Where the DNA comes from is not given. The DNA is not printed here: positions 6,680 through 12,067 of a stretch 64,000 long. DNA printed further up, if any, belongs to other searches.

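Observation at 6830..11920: Orphan TPS-domain exoprotein whose passenger is a PbH1/CASH beta-helix rather than classical FHA repeats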

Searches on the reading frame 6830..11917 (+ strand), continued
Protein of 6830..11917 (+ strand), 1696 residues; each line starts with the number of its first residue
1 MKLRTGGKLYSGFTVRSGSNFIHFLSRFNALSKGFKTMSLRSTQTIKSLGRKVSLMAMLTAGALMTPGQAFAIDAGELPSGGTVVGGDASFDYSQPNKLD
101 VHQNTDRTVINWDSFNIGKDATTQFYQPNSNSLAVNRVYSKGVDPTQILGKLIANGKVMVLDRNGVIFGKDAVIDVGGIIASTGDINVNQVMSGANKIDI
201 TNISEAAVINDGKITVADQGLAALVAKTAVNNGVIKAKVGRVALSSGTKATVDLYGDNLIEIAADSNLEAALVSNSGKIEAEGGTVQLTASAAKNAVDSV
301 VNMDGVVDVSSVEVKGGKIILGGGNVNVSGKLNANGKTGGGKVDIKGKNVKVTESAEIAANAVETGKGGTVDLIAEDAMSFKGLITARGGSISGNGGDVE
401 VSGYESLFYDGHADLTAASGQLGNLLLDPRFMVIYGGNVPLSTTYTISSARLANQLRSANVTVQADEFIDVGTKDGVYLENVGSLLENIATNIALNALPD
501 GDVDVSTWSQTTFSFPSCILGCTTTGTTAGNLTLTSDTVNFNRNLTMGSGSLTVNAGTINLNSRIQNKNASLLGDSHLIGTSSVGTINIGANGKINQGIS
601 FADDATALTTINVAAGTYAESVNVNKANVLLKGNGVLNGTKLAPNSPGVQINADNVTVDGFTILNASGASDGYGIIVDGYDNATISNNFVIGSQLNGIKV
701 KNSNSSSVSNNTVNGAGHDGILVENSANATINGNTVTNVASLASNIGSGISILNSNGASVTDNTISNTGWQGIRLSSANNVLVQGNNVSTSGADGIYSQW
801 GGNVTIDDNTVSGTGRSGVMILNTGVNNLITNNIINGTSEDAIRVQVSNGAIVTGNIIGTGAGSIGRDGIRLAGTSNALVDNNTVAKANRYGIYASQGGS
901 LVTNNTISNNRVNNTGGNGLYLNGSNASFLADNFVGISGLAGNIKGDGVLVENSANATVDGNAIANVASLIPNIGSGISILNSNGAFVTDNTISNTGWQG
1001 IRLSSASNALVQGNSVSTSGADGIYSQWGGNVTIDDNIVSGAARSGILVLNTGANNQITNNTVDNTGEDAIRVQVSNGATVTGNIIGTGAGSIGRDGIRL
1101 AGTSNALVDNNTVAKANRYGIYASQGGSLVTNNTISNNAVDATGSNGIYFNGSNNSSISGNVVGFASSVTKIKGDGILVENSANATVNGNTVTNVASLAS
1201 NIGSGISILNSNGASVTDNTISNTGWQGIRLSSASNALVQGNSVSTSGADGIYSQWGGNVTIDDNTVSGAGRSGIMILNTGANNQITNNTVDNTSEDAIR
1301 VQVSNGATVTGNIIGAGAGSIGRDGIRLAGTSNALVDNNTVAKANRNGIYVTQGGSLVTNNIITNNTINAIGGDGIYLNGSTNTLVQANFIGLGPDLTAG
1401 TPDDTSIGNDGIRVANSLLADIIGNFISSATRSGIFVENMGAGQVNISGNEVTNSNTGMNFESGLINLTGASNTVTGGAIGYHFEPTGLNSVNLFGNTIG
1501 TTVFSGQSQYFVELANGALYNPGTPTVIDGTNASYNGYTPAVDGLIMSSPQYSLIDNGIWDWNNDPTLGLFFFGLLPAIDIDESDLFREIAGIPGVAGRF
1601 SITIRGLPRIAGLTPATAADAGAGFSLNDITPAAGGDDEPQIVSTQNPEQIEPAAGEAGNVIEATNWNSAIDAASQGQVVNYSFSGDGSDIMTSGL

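Call 30: find_related_loci(query=A1, collection=genome_contigs, flank=10000)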
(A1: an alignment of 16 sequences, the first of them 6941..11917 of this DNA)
Query A1 (1659 aa) in genome_contigs; peptide patterns used: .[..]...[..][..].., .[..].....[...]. (x = any residue, [..] = any of these).
276 stretches matched a pattern; 236 encode a relative of the query (tblastn E <= 1e-3); the best 80 are kept; 80 distinct loci.
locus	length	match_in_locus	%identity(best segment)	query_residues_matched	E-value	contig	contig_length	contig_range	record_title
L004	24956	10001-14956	71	1-1659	0e+0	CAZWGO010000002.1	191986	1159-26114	MAG TPA_asm: uncultured Micavibrio sp. isolate SRP062349_co2_102 genome assembly, contig: NODE_29_length_191986_cov_13.0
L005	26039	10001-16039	37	31-1655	0e+0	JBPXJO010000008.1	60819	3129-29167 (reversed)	MAG: Alphaproteobacteria bacterium isolate mt_P7 k141_153925, whole genome shotgun sequence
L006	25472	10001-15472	35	26-1650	1e-163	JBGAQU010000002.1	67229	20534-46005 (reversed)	MAG: Alphaproteobacteria bacterium isolate MAG_AAO_H10.82 AAOH10-82_opera_contig_1897, whole genome shotgun sequence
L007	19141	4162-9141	73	1-1659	0e+0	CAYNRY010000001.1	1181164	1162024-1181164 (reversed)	MAG TPA_asm: uncultured Micavibrio sp. isolate binchicken_co264_4 genome assembly, contig: NODE_1_length_1181164_cov_15.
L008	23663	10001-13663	39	15-1655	1e-141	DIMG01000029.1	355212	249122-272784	MAG TPA_asm: Micavibrio sp. UBA5572 UBA5572_contig_160, whole genome shotgun sequence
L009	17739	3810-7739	36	2-1648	5e-119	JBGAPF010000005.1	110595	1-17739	MAG: Alphaproteobacteria bacterium isolate MAG_MBR_H10.102 MBRH10-102_opera_contig_775, whole genome shotgun sequence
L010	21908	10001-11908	42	3-646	3e-116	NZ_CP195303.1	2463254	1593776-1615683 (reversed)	Micavibrio aeruginosavorus strain HCB189 chromosome, complete genome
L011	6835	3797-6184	35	12-1308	3e-113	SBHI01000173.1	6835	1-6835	MAG: Alphaproteobacteria bacterium isolate M3014 scaffold_3738_1, whole genome shotgun sequence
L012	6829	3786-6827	33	1-1455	2e-113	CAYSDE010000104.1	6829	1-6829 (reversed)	MAG TPA_asm: uncultured Pseudobdellovibrionaceae bacterium isolate SRP199154_co2_132 genome assembly, contig: NODE_8570_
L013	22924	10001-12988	37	5-993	4e-128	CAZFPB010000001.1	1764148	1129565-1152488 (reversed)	MAG TPA_asm: uncultured Pseudobdellovibrionaceae bacterium isolate SRP193066_co1_107 genome assembly, contig: NODE_1_len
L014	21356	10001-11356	50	11-439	8e-107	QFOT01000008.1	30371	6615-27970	MAG: Micavibrio aeruginosavorus isolate S2_006_000_R2_64 S2_006_000_R2_scaffold_1425, whole genome shotgun sequence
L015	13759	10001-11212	52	1-392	7e-106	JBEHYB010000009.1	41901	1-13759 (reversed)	MAG: Pseudomonadota bacterium isolate ESF1.bin.114 NODE_982_length_41901_cov_4.336108, whole genome shotgun sequence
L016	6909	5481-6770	49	8-428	6e-105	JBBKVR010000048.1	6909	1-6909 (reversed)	MAG: Bdellovibrionales bacterium isolate metabat_bins.46 k119_3687578, whole genome shotgun sequence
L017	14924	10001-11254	53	32-421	9e-100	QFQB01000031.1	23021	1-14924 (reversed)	MAG: Micavibrio aeruginosavorus isolate S2_005_002_R2_29 S2_005_002_R2_scaffold_2032, whole genome shotgun sequence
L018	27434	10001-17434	48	3-1650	2e-98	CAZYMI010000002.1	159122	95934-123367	MAG TPA_asm: uncultured Pseudobdellovibrionaceae bacterium isolate SRP287051_co2_47 genome assembly, contig: NODE_169_le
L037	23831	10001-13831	46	11-1657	2e-75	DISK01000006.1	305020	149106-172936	MAG TPA_asm: Micavibrio sp. UBA6212 UBA6212_contig_2920, whole genome shotgun sequence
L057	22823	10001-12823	47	15-1656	5e-67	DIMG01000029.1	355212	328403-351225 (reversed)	MAG TPA_asm: Micavibrio sp. UBA5572 UBA5572_contig_160, whole genome shotgun sequence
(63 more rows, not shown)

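Call 33: find_encoding_contigs(protein=P0005, flank=10000, max_places=2)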
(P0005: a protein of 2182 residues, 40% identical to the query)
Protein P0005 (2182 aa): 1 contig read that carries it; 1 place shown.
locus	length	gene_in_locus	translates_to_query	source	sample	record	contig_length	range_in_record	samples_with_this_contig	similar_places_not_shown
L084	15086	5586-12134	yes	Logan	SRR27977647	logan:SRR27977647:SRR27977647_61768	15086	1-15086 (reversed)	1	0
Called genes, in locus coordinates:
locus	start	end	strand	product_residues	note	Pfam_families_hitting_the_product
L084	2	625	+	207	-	?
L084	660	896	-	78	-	-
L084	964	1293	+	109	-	PF11387:DUF2795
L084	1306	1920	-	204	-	PF18306:LDcluster4, PF03641:Lysine_decarbox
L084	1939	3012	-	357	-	-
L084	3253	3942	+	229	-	-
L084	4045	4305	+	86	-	-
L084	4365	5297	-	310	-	PF00483:NTP_transferase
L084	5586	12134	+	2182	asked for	PF05048:NosD, PF13229:Beta_helix, PF13229:Beta_helix, PF05048:NosD, PF13229:Beta_helix, PF13229:Beta_helix, PF05048:NosD, PF13229:Beta_helix, +6 more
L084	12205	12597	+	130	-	-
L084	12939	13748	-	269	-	PF02673:BacA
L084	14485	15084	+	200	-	?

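Call 36: find_homologous_proteins(query=A2, max_evalue=1e-20)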
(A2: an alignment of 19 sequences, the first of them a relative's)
Query A2 (19 sequences) (583 aa, profile of the alignment): 883 proteins with E <= 1e-20 among 8000 candidates; the best 120 are listed.
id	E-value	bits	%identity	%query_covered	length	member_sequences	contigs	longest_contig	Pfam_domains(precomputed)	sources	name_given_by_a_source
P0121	3.9e-264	895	100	99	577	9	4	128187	PF08479.17,PF07244.21,PF03865.20,PF01103.30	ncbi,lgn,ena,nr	ncbi:MAG: ShlB/FhaC/HecB family hemolysin secretion/activation protein [Alphaproteobacteria bacteriu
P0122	8.4e-262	888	72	100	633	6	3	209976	PF08479.17,PF03865.20,PF01103.30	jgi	-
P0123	2.9e-260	883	74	99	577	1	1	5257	PF08479.17,PF07244.21,PF03865.20,PF01103.30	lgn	-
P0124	9.5e-260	881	73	95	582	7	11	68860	PF08479.17,PF03865.20,PF01103.30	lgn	-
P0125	2.9e-259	879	45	97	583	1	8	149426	PF08479.17,PF03865.20,PF01103.30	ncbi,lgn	-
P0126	1.0e-258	878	46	97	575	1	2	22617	PF08479.17,PF03865.20,PF01103.30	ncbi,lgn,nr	ncbi:MAG: ShlB/FhaC/HecB family hemolysin secretion/activation protein [Alphaproteobacteria bacteriu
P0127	8.0e-258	875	71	95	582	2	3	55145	PF08479.17,PF07244.21,PF03865.20,PF01103.30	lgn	-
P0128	8.1e-258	875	68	99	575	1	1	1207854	PF08479.17,PF03865.20,PF01103.30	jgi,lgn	jgi:hemolysin activation/secretion protein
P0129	8.9e-258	874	44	98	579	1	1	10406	PF08479.17,PF07244.21,PF03865.20,PF01103.30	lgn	-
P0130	3.3e-257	873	45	97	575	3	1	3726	PF08479.17,PF03865.20,PF01103.30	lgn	-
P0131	1.2e-256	871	45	97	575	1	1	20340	PF08479.17,PF03865.20,PF01103.30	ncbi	-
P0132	9.7e-256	868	47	95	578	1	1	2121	PF08479.17,PF07244.21,PF03865.20,PF01103.30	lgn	-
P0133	3.2e-255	866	44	96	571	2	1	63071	PF08479.17,PF03865.20,PF01103.30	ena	-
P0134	3.5e-255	866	47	94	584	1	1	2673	PF08479.17,PF03865.20,PF01103.30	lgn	-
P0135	2.1e-254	863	72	96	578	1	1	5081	PF08479.17,PF03865.20,PF01103.30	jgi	-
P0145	1.2e-251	854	45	96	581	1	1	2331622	PF08479.17,PF03865.20,PF01103.30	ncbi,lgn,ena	-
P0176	1.3e-248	844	49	87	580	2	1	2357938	PF08479.17,PF03865.20,PF01103.30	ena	-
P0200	3.5e-246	836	67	99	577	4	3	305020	PF08479.17,PF03865.20,PF01103.30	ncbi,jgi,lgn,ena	-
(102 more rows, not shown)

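Call 75: find_encoding_contigs(protein=P0200, flank=8000, max_places=3)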
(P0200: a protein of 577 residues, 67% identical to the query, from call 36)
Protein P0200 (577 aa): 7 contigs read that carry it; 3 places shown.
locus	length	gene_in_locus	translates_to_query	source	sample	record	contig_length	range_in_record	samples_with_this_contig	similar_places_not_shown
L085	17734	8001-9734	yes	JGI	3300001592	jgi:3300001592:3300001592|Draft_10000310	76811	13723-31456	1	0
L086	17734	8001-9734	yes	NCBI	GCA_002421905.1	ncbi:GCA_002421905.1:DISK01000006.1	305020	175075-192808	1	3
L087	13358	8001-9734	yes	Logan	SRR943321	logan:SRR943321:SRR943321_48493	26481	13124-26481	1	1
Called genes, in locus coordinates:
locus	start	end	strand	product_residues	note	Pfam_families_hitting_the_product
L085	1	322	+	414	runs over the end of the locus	PF04230:PS_pyruv_trans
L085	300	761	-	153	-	-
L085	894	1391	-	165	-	PF22059:GumK_N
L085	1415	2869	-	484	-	PF01943:Polysacc_synt, PF13440:Polysacc_synt_3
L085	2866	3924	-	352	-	PF00483:NTP_transferase, PF12804:NTP_transf_3 (faint), PF22640:ManC_GMP_beta-helix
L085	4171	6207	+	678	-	PF02706:Wzz, PF01656:CbiA (faint), PF10609:ParA, PF13614:AAA_31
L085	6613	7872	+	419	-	PF10082:BBP2_2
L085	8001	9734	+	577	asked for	PF08479:POTRA_2, PF03865:ShlB, PF01103:Omp85 (weak)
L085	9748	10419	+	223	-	PF01050:MannoseP_isomer, PF07883:Cupin_2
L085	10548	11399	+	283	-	-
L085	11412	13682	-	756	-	PF08267:Meth_synt_1, PF01717:Meth_synt_2, PF08267:Meth_synt_1 (weak)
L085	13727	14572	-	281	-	PF02219:MTHFR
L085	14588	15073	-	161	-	PF00156:Pribosyltran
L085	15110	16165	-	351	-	-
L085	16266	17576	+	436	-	PF00117:GATase, PF07722:Peptidase_C26 (weak), PF02540:NAD_synthase (weak), PF03054:tRNA_Me_trans (faint)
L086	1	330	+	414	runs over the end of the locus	PF04230:PS_pyruv_trans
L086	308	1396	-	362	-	PF22059:GumK_N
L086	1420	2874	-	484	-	PF01943:Polysacc_synt, PF13440:Polysacc_synt_3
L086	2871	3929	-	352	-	PF00483:NTP_transferase, PF12804:NTP_transf_3 (faint), PF22640:ManC_GMP_beta-helix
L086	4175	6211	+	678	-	PF02706:Wzz, PF01656:CbiA (faint), PF10609:ParA, PF13614:AAA_31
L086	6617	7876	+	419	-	PF10082:BBP2_2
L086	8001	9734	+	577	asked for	PF08479:POTRA_2, PF03865:ShlB, PF01103:Omp85 (weak)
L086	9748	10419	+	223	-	PF01050:MannoseP_isomer, PF07883:Cupin_2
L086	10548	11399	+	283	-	-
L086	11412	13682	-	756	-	PF08267:Meth_synt_1, PF01717:Meth_synt_2, PF08267:Meth_synt_1 (weak)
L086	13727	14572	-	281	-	PF02219:MTHFR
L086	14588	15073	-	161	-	PF00156:Pribosyltran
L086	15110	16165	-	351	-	-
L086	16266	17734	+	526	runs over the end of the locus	PF00117:GATase, PF07722:Peptidase_C26 (weak), PF02540:NAD_synthase (weak), PF03054:tRNA_Me_trans (faint), PF00958:GMP_synt_C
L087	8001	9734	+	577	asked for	PF08479:POTRA_2, PF03865:ShlB, PF01103:Omp85 (weak)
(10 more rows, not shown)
